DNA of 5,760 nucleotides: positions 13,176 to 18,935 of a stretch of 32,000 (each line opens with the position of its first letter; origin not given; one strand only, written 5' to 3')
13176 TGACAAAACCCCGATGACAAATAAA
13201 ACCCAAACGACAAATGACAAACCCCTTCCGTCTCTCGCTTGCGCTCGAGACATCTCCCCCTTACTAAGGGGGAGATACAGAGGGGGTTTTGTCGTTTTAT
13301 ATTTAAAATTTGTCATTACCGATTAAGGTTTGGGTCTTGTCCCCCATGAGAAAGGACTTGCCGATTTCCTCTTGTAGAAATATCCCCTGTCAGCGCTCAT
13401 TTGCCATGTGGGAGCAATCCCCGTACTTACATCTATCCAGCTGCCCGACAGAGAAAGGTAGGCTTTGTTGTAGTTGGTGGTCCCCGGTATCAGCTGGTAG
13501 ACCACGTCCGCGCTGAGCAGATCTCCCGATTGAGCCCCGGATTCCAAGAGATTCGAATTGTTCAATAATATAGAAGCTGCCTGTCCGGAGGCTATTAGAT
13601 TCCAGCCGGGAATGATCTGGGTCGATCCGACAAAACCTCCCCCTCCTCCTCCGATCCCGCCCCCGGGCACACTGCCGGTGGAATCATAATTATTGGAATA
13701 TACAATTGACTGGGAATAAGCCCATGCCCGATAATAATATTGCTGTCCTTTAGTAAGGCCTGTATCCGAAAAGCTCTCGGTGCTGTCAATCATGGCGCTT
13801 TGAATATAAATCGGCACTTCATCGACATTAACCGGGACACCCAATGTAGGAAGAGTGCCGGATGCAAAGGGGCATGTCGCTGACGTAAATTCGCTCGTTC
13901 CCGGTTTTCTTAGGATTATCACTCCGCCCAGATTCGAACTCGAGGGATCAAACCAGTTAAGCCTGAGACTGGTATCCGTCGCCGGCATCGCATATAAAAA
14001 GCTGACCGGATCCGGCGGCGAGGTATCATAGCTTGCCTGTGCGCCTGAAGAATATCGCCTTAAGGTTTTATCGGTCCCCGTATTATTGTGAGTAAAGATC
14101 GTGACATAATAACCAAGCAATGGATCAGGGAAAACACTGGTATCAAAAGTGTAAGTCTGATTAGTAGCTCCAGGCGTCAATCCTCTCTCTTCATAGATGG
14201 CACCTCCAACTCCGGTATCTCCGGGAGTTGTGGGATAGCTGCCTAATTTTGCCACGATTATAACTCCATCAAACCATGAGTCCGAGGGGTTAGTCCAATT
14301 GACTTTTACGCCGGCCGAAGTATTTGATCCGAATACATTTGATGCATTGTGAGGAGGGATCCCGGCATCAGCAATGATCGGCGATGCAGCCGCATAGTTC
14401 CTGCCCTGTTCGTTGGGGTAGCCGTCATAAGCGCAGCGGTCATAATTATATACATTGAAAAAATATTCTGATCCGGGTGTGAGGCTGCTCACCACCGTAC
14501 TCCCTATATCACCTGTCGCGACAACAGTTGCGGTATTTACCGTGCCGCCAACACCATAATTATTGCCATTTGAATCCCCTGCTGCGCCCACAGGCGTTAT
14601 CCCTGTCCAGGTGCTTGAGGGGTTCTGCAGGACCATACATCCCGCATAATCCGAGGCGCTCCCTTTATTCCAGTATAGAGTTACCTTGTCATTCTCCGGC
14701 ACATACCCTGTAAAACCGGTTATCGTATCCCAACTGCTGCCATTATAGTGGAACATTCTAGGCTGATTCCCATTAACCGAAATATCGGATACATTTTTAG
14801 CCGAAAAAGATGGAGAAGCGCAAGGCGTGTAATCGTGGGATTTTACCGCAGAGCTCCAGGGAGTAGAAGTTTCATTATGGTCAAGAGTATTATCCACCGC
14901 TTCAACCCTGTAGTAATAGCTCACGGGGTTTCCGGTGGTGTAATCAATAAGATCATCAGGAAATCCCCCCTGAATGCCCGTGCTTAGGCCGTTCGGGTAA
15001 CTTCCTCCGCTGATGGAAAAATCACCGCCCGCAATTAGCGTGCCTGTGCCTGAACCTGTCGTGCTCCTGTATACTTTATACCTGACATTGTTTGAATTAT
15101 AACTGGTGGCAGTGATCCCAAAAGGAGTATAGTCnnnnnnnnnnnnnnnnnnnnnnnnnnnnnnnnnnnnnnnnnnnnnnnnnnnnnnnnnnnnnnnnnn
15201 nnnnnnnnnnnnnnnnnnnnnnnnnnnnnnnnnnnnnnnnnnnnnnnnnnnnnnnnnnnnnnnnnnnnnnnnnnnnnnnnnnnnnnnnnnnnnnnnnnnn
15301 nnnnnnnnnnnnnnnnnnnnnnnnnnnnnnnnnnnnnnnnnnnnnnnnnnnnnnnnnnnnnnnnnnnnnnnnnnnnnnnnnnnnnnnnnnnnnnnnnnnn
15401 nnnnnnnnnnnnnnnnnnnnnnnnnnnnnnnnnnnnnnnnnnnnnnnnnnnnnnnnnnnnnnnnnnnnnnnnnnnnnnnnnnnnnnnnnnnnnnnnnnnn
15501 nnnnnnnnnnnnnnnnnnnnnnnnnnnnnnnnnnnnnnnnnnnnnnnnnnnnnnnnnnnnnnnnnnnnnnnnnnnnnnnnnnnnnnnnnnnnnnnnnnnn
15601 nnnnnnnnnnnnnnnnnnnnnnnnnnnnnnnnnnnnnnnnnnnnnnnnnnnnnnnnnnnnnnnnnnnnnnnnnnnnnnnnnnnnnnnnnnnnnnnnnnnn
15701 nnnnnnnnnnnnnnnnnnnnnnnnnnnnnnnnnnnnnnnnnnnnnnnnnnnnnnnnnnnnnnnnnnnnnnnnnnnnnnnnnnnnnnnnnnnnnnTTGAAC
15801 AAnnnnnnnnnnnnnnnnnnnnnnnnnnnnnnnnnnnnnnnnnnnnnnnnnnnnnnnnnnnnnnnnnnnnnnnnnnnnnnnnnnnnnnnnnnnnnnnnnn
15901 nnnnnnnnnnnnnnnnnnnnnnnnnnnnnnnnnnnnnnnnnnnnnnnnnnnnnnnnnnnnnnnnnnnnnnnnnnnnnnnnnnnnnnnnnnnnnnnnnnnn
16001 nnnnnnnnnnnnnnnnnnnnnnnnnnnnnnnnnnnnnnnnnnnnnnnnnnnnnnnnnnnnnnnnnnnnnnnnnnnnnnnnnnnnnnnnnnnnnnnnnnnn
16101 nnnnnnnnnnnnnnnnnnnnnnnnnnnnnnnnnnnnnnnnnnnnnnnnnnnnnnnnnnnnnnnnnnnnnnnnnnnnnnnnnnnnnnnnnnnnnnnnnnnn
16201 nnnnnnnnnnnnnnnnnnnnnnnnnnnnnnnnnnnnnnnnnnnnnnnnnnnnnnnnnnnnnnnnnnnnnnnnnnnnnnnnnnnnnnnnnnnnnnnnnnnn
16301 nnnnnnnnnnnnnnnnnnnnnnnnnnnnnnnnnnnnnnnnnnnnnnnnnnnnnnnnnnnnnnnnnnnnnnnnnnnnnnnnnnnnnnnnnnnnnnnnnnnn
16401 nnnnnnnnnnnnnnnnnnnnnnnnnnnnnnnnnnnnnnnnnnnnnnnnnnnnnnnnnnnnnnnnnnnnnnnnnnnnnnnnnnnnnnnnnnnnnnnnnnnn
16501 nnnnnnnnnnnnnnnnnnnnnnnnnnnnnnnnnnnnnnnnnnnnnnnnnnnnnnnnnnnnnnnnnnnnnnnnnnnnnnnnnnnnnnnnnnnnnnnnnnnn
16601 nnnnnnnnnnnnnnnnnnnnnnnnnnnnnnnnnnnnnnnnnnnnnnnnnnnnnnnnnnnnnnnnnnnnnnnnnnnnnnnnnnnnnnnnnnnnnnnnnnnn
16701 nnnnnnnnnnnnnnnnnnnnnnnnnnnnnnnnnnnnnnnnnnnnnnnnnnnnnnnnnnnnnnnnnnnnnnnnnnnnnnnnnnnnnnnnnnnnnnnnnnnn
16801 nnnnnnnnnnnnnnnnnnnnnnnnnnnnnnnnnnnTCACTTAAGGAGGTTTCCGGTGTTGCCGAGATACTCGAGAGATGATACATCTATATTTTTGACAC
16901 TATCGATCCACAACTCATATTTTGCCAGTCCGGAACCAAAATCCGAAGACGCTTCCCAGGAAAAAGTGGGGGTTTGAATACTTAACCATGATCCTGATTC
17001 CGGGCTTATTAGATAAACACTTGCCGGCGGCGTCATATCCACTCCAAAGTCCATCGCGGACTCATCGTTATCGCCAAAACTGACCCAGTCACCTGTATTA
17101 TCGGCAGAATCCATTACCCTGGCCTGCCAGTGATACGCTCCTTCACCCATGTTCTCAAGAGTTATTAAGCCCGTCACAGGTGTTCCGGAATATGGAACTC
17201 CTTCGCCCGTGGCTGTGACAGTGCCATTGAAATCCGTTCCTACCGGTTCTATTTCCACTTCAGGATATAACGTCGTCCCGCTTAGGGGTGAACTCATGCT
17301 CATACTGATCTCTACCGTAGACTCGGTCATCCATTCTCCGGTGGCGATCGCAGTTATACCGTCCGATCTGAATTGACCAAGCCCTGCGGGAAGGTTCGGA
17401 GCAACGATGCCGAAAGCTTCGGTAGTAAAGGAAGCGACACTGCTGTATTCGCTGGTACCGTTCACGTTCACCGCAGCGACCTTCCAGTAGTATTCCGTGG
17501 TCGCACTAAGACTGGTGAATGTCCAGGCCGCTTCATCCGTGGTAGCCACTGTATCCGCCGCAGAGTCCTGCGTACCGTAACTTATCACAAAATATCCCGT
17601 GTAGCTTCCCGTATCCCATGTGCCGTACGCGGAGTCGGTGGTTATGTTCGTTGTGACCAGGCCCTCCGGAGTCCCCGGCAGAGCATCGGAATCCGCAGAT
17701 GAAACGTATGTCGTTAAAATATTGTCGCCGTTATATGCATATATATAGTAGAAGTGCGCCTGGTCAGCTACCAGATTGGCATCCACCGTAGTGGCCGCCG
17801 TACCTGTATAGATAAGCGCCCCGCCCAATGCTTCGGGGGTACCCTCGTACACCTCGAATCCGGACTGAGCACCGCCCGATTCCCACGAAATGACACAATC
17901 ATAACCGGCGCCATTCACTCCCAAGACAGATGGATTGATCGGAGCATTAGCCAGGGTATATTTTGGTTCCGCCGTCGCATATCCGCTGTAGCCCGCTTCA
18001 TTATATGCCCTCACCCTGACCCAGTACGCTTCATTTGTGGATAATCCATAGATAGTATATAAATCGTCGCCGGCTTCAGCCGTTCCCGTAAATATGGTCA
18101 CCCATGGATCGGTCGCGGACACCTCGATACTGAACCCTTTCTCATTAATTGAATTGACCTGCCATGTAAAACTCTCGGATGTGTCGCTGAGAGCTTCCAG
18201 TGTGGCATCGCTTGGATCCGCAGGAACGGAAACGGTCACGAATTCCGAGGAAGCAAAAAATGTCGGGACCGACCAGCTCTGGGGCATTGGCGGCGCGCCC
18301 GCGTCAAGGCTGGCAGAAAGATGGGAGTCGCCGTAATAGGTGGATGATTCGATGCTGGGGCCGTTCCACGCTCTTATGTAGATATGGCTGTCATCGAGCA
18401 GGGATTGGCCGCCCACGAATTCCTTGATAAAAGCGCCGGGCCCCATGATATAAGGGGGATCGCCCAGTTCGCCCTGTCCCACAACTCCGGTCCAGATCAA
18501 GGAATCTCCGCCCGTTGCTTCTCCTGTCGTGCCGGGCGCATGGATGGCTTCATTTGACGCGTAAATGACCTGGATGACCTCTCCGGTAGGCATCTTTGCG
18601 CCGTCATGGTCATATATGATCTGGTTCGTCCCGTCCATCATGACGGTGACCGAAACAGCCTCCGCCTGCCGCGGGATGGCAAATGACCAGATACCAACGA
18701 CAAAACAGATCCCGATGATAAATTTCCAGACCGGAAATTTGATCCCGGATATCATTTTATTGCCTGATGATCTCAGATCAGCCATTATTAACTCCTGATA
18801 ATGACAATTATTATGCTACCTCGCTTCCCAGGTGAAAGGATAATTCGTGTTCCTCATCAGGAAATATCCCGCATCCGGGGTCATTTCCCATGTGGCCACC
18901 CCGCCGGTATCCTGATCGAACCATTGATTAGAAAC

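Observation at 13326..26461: CTD-A: a ~100-aa C-terminal domain present five times in four proteins, possibly a new anchoring or sorting module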

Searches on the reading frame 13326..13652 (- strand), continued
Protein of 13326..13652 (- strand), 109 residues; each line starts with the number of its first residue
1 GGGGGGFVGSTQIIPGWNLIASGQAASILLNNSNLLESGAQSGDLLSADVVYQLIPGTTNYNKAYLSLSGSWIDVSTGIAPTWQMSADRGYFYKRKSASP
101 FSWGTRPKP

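Call 79: search_protein_families(library=pfam, proteins=[P0103, P0096, P0077, P0149, P0120, P0093, P0112, P0066, P0118, P0053], max_evalue=0.001)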
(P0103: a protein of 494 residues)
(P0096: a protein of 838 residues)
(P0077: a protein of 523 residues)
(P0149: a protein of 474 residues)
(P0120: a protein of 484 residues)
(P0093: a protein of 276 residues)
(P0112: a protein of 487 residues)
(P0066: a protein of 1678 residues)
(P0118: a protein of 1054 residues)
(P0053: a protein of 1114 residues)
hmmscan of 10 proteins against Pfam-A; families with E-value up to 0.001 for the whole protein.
P0103 (494 aa): 1 family
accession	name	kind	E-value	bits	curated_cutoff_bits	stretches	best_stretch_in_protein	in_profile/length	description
PF18884.5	TSP3_bac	-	1.4e-10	41.2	25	2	373-395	1-22/22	Bacterial TSP3 repeat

P0096 (838 aa): 5 families
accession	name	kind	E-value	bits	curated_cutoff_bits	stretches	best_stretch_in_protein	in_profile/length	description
PF00082.27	Peptidase_S8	-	2.3e-53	181.8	21.8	1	379-626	3-288/288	Subtilase family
PF17957.7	Big_7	-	7.3e-32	110.3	24.1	2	752-819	1-70/70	Bacterial Ig domain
PF22148.1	Fervidolysin_NPro-like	-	7.9e-09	36.2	21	1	264-340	4-79/81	Fervidolysin N-terminal prodomain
PF19077.6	Big_13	-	8.1e-09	36.3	27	1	677-738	39-100/102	Bacterial Ig-like domain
PF16355.11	DUF4982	-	0.00031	21.1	23.9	0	782-827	13-58/61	Domain of unknown function (DUF4982)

P0077 (523 aa): 1 family
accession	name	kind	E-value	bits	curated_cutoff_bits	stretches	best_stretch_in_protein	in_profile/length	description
PF18884.5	TSP3_bac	-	1.2e-07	31.8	25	2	381-400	1-20/22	Bacterial TSP3 repeat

P0149 (474 aa): 1 family
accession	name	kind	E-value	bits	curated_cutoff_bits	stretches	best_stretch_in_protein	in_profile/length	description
PF18884.5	TSP3_bac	-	5.4e-08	33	25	0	414-435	1-22/22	Bacterial TSP3 repeat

P0120 (484 aa): 0 families

P0093 (276 aa): 0 families

P0112 (487 aa): 1 family
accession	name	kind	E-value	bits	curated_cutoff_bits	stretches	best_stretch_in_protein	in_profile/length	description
PF18884.5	TSP3_bac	-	4.3e-08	33.3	25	1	384-402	1-19/22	Bacterial TSP3 repeat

P0066 (1678 aa): 0 families

P0118 (1054 aa): 2 families
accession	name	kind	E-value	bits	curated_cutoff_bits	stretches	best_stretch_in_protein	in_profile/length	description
PF18884.5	TSP3_bac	-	3.9e-32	110.1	25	4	379-401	1-22/22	Bacterial TSP3 repeat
PF13385.13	Laminin_G_3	-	4.1e-15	56.7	27.6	1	820-950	9-149/151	Concanavalin A-like lectin/glucanases superfamily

P0053 (1114 aa): 0 families

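Call 84: find_encoding_contigs(protein=P0017, flank=10000, max_places=2)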
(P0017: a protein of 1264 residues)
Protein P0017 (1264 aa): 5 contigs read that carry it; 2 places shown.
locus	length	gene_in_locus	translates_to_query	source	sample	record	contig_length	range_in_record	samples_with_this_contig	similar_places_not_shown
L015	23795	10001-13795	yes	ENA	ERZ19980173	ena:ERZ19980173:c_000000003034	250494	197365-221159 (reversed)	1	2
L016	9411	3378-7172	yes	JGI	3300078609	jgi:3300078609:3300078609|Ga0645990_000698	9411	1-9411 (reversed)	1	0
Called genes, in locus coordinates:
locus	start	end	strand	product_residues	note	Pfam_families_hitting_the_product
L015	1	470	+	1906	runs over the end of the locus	-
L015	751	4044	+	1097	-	-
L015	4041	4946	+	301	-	-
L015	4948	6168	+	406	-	-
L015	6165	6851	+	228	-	-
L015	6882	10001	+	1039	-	-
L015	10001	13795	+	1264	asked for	PF01833:TIG (weak), PF03425:CBM_11, PF01833:TIG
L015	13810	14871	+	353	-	PF01833:TIG (weak)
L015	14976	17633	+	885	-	PF09136:Glucodextran_B, PF00395:SLH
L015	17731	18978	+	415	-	PF01964:ThiC_Rad_SAM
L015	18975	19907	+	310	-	PF00586:AIRS, PF02769:AIRS_C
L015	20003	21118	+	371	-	PF04389:Peptidase_M28, PF01546:Peptidase_M20, PF05343:Peptidase_M42, PF07687:M20_dimer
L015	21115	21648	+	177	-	PF28549:NDPSase_N, PF00293:NUDIX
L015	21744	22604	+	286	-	PF02899:Phage_int_SAM_1, PF13495:Phage_int_SAM_4 (faint), PF00589:Phage_integrase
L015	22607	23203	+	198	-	PF02163:Peptidase_M50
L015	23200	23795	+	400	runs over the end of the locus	PF08245:Mur_ligase_M, PF02875:Mur_ligase_C, PF27239:FOL3_C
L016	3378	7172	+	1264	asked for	PF01833:TIG (weak), PF03425:CBM_11, PF01833:TIG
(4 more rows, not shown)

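Call 92: find_encoding_contigs(protein=P0059, flank=6000, max_places=2)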
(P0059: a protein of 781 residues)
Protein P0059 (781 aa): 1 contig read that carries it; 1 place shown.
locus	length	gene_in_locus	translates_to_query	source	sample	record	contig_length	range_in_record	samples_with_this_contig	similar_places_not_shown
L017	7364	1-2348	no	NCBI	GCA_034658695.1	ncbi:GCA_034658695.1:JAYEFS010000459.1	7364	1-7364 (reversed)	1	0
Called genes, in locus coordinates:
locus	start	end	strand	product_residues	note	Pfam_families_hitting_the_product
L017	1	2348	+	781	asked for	PF16640:Big_3_5 (weak)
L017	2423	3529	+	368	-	-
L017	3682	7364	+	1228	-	PF07752:S-layer, PF05048:NosD, PF13229:Beta_helix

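Call 93: find_encoding_contigs(protein=P0118, flank=6000, max_places=2)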
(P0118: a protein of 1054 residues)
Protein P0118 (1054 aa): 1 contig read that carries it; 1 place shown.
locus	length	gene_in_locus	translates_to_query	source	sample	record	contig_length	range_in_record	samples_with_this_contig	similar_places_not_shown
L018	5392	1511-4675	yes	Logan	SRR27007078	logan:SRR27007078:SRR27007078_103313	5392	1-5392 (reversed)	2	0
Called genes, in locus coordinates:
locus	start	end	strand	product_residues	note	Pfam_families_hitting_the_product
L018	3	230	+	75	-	?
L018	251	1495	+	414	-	PF13385:Laminin_G_3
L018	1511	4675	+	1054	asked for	PF18884:TSP3_bac, PF13385:Laminin_G_3, PF18884:TSP3_bac (weak)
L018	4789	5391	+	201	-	?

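Call 96: search_solved_structures(query=A5, max_evalue=1)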
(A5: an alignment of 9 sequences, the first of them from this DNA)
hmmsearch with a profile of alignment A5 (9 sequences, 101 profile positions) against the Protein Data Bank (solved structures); distinct sequences matched with E-value up to 1: 1.
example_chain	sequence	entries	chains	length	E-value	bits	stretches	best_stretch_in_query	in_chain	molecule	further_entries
30ie_B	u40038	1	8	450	0.43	14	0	25-87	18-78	Virion nicking-joining enzyme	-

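Call 97: search_protein_families(library=ncbifam, proteins=[L015:13810-14871:+], max_evalue=0.1)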
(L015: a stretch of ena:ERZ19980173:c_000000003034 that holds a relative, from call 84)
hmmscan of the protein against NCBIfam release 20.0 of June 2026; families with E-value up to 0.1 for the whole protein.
L015:13810-14871:+ (353 aa): 9 families
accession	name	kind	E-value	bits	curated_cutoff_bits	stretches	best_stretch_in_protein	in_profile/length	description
TIGR04183.1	Por_Secre_tail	domain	2.2e-09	37.2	23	1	263-350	2-71/72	T9SS type A sorting domain-containing protein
NF058597.1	CoaZ_rpt_PGGG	domain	1.1e-08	35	30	1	156-230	2-82/88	choice-of-anchor Z repeating domain-containing protein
NF052228.1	T9SS_PorZ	equivalog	1.6e-05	23.5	260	1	260-350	673-755/757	type IX secretion system anionic LPS delivery protein PorZ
NF047769.1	LIC10067_lipo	equivalog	3.5e-05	23.1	200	1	150-230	37-118/239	LIC10067 family putative lipoprotein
NF033707.1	T9SS_sortase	equivalog_domain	0.00021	19.1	420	1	260-336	999-1075/1095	type IX secretion system sortase PorU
NF009452.0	PRK12812.1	equivalog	0.001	18.4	258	1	271-341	136-209/289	flagellar basal body rod modification protein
NF005176.1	PRK06655.1-1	equivalog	0.0074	16.2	230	0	284-339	94-150/197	flagellar hook assembly protein FlgD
NF009453.0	PRK12813.1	equivalog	0.012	15.1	264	1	274-349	111-186/223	flagellar basal body rod modification protein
NF040942.2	hypo_ExtJ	equivalog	0.047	14.1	52.5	0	4-44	2-40/77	selenite/tellurite reduction operon protein ExtJ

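Call 102: find_encoding_contigs(protein=P0053, flank=6000, max_places=2)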
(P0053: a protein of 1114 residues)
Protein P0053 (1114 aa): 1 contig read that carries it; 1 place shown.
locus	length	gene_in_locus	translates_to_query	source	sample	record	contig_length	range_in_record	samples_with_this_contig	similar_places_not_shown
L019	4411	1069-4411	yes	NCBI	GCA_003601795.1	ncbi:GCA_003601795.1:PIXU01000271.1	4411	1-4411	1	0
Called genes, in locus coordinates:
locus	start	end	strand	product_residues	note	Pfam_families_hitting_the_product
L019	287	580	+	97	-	-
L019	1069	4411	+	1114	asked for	?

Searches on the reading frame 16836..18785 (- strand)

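Call 4: search_protein_families(library=pfam, proteins=[window:16836-18785:-], max_evalue=0.1)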
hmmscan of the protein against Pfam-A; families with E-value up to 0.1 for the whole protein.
window:16836-18785:- (649 aa): 4 families
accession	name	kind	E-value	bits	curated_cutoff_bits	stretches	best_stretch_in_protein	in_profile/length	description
PF00041.27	fn3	-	3.6e-13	50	25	2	372-453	2-83/84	Fibronectin type III domain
PF25788.1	Ig_Rha78A_N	-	3.3e-08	34.2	27.4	1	418-456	63-102/105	Rha78A-like, N-terminal immunoglobulin domain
PF25059.1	FN3_DSCAM-DSCAML_C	-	5.5e-06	27.1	39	1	217-267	22-71/89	DSCAM/DSCAML C-terminal Fn3-like domain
PF24489.1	Ig_J_second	-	1.7e-05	25.3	27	1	417-457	54-96/105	Tip attachment protein J second Ig-like domain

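Call 5: search_protein_families(library=ncbifam, proteins=[window:16836-18785:-], max_evalue=0.1)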
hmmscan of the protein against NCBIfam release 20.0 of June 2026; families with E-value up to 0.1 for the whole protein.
window:16836-18785:- (649 aa): 0 families
